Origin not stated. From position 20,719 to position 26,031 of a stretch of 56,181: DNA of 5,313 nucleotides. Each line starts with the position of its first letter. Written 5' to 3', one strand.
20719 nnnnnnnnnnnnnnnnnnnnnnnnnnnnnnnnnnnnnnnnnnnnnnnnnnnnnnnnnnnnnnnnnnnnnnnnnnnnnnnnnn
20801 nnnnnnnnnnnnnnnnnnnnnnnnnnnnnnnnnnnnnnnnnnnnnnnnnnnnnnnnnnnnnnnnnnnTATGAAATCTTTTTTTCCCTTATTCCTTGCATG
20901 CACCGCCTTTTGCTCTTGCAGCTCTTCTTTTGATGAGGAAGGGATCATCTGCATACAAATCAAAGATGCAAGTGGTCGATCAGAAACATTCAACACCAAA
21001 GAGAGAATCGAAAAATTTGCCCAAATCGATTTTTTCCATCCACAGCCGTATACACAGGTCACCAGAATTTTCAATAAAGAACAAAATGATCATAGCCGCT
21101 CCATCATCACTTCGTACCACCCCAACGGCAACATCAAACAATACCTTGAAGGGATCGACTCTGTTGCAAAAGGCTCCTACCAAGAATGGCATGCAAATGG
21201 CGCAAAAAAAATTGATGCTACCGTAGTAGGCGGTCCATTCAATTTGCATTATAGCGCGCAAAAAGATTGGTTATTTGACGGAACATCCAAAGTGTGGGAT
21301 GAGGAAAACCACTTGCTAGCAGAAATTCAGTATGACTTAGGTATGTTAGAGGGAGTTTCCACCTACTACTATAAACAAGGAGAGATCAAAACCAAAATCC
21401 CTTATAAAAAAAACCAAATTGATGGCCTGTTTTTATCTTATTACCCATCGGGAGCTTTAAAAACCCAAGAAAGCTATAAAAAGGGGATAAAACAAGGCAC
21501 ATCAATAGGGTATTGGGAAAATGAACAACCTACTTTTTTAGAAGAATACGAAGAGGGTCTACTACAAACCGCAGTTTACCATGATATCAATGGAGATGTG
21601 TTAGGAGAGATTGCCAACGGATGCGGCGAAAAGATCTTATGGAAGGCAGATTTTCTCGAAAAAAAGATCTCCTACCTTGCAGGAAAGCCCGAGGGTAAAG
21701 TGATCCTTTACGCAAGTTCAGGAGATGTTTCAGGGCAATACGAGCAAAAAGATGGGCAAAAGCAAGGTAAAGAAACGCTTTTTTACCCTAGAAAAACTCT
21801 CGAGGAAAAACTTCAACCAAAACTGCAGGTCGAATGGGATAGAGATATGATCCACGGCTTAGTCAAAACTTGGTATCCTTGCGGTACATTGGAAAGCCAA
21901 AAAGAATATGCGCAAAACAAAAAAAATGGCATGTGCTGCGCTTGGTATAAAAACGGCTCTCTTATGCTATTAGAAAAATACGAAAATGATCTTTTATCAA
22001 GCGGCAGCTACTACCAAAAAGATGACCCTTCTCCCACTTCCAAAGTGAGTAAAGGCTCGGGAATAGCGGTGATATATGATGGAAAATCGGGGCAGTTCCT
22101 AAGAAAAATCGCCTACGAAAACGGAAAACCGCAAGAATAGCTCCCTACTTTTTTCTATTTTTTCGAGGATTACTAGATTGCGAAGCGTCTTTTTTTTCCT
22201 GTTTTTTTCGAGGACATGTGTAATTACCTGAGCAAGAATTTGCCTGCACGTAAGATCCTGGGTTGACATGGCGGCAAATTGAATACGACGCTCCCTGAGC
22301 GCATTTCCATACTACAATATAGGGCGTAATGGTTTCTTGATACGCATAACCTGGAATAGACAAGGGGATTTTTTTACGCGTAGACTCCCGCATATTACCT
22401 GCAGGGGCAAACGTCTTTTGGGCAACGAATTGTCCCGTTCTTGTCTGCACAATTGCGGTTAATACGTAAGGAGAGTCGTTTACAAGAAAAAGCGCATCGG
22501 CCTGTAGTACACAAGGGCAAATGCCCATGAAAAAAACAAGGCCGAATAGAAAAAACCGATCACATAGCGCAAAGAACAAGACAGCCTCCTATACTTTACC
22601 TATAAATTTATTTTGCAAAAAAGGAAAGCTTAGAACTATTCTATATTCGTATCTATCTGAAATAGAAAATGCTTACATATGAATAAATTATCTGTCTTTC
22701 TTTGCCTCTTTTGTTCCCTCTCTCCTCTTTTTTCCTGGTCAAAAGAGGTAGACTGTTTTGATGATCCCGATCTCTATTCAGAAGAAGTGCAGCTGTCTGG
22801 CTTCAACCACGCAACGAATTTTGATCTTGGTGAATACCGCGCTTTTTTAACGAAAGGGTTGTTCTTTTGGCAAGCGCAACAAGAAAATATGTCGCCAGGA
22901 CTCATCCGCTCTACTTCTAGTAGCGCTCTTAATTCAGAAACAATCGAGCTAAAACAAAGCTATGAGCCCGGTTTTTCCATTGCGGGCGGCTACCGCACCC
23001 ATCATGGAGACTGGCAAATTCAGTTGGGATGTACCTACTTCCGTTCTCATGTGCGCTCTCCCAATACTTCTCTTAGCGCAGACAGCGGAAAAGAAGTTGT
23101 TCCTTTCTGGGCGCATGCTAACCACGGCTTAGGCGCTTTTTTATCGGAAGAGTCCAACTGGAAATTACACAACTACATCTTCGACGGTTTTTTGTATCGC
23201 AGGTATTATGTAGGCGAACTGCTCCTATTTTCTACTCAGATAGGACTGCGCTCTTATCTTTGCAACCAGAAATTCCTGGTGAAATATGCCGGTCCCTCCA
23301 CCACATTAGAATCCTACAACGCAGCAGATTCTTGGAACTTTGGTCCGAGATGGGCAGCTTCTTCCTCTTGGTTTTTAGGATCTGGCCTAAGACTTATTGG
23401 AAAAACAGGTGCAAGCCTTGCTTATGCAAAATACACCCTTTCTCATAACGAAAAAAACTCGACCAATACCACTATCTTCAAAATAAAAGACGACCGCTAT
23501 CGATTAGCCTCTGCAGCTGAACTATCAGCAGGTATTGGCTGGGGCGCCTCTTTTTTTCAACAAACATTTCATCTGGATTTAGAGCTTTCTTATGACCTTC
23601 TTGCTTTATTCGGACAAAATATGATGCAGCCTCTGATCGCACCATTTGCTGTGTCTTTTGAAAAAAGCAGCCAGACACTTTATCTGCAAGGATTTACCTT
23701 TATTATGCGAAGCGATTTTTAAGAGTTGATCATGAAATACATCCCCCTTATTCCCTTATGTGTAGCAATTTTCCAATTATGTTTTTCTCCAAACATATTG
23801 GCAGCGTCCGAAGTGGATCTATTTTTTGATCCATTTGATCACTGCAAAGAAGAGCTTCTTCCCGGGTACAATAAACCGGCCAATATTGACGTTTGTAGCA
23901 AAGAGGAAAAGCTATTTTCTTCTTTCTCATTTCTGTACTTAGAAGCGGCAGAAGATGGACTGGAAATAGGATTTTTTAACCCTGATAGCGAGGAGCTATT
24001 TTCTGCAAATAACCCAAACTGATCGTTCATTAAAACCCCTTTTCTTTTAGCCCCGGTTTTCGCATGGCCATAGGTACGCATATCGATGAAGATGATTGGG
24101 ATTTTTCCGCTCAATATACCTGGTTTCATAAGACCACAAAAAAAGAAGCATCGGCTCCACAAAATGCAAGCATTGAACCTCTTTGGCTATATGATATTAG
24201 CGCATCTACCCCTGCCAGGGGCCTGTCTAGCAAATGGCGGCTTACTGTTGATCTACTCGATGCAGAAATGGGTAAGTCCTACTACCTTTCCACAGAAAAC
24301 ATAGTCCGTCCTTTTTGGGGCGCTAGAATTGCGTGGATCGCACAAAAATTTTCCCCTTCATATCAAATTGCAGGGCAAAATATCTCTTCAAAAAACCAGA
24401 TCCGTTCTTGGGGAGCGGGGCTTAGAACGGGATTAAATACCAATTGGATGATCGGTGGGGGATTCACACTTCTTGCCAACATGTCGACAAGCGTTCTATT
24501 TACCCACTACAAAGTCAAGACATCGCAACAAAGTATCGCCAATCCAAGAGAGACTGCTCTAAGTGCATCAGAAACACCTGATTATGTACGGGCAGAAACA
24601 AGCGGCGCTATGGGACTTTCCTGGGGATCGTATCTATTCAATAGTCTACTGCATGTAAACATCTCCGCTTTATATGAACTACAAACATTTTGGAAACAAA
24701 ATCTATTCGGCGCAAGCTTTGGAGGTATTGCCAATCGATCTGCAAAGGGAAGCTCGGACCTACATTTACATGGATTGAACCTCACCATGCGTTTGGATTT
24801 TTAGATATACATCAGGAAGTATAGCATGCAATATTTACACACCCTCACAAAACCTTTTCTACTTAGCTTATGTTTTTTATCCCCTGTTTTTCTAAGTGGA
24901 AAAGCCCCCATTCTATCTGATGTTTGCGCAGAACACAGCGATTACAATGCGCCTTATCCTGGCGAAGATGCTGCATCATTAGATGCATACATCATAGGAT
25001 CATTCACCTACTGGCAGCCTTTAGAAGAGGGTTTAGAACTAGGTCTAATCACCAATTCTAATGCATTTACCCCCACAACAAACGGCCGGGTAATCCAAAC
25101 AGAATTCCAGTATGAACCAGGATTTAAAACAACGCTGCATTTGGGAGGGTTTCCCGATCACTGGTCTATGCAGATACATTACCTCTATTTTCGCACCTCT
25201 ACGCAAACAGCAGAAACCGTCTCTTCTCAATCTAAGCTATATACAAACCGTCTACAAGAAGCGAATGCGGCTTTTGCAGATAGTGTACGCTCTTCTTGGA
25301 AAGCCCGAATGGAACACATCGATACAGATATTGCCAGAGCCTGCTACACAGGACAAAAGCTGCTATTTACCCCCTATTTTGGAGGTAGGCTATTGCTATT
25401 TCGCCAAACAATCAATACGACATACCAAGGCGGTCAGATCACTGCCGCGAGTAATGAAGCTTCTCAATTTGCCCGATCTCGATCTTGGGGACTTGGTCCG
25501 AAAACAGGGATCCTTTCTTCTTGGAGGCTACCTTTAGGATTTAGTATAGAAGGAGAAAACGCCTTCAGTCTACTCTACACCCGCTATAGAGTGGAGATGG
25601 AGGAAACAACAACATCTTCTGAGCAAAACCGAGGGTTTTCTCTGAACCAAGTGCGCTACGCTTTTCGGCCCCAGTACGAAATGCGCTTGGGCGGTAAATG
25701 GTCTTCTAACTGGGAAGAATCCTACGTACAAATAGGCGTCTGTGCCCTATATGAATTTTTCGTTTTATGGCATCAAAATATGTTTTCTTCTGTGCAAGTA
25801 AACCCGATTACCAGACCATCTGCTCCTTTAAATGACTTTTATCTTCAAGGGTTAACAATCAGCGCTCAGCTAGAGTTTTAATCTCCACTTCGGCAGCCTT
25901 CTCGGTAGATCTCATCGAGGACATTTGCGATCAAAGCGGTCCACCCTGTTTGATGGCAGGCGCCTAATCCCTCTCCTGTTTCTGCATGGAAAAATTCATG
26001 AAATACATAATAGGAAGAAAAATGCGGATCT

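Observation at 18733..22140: Translationally coupled PilM/N-like, PilO/GspM-like and MORN-lipoprotein trio: candidate unannotated secretion/pilus alignment module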

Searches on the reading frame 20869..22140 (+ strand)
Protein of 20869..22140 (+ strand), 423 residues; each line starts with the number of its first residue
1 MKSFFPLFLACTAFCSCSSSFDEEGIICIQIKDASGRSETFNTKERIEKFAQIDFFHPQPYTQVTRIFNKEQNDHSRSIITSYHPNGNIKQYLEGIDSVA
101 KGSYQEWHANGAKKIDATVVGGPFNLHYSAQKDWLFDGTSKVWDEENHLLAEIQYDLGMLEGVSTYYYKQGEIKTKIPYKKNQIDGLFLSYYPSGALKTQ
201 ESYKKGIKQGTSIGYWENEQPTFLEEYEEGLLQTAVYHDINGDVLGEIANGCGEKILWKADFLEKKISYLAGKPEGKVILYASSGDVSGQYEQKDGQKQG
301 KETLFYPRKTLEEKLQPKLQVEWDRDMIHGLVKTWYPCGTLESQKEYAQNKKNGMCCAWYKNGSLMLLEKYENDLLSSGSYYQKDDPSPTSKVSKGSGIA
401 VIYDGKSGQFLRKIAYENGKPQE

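Call 3: search_protein_families(library=pfam, proteins=[window:20869-22140:+], max_evalue=1)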
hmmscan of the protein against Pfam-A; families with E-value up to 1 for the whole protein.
window:20869-22140:+ (423 aa): 1 family
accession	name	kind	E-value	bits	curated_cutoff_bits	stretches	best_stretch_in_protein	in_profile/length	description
PF07661.19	MORN_2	-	1.2e-16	59.2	29.6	2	185-205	2-22/22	MORN repeat variant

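Call 4: search_protein_families(library=ncbifam, proteins=[window:20869-22140:+], max_evalue=1)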
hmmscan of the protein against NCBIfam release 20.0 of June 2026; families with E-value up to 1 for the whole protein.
window:20869-22140:+ (423 aa): 1 family
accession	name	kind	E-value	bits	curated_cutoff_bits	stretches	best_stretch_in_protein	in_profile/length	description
NF033566.1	adhes_LIC20035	equivalog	9.8e-05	21.3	250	2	133-231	113-215/434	LIC20035 family adhesin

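Call 79: search_solved_structures(query=A5, max_evalue=1)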
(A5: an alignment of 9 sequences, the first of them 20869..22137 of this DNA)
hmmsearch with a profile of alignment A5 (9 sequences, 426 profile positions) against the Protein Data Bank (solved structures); distinct sequences matched with E-value up to 1: 4.
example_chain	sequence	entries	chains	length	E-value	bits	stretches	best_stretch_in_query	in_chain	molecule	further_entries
1h3i_A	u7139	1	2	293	0.00063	22.2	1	158-237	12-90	HISTONE H3 LYSINE 4 SPECIFIC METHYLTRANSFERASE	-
1mt6_A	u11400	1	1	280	0.00065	22.1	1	158-237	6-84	SET9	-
1n6c_A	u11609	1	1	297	0.027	16.8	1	168-237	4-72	SET domain-containing protein 7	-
1muf_A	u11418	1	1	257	0.093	15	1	182-236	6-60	SET9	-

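Call 80: search_protein_families(library=pfam, alignment_id=A5, max_evalue=0.1)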
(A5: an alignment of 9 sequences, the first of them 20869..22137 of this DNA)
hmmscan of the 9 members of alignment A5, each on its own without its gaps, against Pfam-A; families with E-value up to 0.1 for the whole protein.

A. member 1, window:20869-22137:+ (423 aa): 1 family
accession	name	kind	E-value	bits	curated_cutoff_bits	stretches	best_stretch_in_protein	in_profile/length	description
PF07661.19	MORN_2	-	1.2e-16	59.2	29.6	2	185-205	2-22/22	MORN repeat variant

B. families by the number of members that match (of 9 scanned): 5 families
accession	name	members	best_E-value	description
PF07661.19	MORN_2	9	7.4e-24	MORN repeat variant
PF07202.18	Tcp10_C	2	4.5e-05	T-complex protein 10 C-terminus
PF11178.13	DUF2963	1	0.017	Protein of unknown function (DUF2963)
PF20586.3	DUF6788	1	0.063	Family of unknown function (DUF6788)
PF14278.11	TetR_C_8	1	0.067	Transcriptional regulator C-terminal region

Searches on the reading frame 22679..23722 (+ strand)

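Call 16: search_protein_families(library=pfam, proteins=[window:22679-23722:+], max_evalue=0.001)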
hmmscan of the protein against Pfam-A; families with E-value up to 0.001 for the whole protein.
window:22679-23722:+ (347 aa): 1 family
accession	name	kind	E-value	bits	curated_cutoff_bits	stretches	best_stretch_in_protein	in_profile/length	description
PF05150.18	Legionella_OMP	-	1.4e-13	50.8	25.4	1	63-342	17-276/281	Legionella pneumophila major outer membrane protein precursor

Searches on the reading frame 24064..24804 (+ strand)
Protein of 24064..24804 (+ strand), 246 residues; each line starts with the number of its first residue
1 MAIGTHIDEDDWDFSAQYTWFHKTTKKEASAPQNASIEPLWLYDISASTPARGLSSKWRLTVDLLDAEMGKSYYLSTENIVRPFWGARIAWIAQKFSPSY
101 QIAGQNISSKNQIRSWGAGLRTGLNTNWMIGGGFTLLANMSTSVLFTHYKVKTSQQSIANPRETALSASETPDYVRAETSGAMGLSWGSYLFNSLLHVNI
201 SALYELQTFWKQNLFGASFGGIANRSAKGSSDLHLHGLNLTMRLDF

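Call 17: search_protein_families(library=pfam, proteins=[window:24064-24804:+], max_evalue=0.001)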
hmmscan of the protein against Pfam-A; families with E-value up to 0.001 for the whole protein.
window:24064-24804:+ (246 aa): 1 family
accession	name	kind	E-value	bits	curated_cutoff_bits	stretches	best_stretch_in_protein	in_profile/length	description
PF05150.18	Legionella_OMP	-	9.1e-23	81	25.4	1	10-244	62-279/281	Legionella pneumophila major outer membrane protein precursor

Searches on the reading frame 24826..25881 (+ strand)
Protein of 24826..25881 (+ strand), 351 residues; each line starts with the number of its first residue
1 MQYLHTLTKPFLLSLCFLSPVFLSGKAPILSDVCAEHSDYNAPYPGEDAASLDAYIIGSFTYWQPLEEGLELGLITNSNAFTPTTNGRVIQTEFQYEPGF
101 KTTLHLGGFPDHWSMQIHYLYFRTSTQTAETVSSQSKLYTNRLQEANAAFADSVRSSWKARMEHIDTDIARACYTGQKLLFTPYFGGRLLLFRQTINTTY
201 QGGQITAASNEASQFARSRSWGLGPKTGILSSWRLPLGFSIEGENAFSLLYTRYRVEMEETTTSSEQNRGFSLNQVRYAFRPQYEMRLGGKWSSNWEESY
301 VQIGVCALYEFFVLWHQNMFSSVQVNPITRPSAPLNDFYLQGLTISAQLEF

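Call 17: search_protein_families(library=pfam, proteins=[window:24826-25881:+], max_evalue=0.001)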
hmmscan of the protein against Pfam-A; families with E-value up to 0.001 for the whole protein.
window:24826-25881:+ (351 aa): 1 family
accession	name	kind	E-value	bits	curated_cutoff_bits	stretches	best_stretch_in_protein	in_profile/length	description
PF05150.18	Legionella_OMP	-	2.9e-21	76.1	25.4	1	59-349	14-279/281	Legionella pneumophila major outer membrane protein precursor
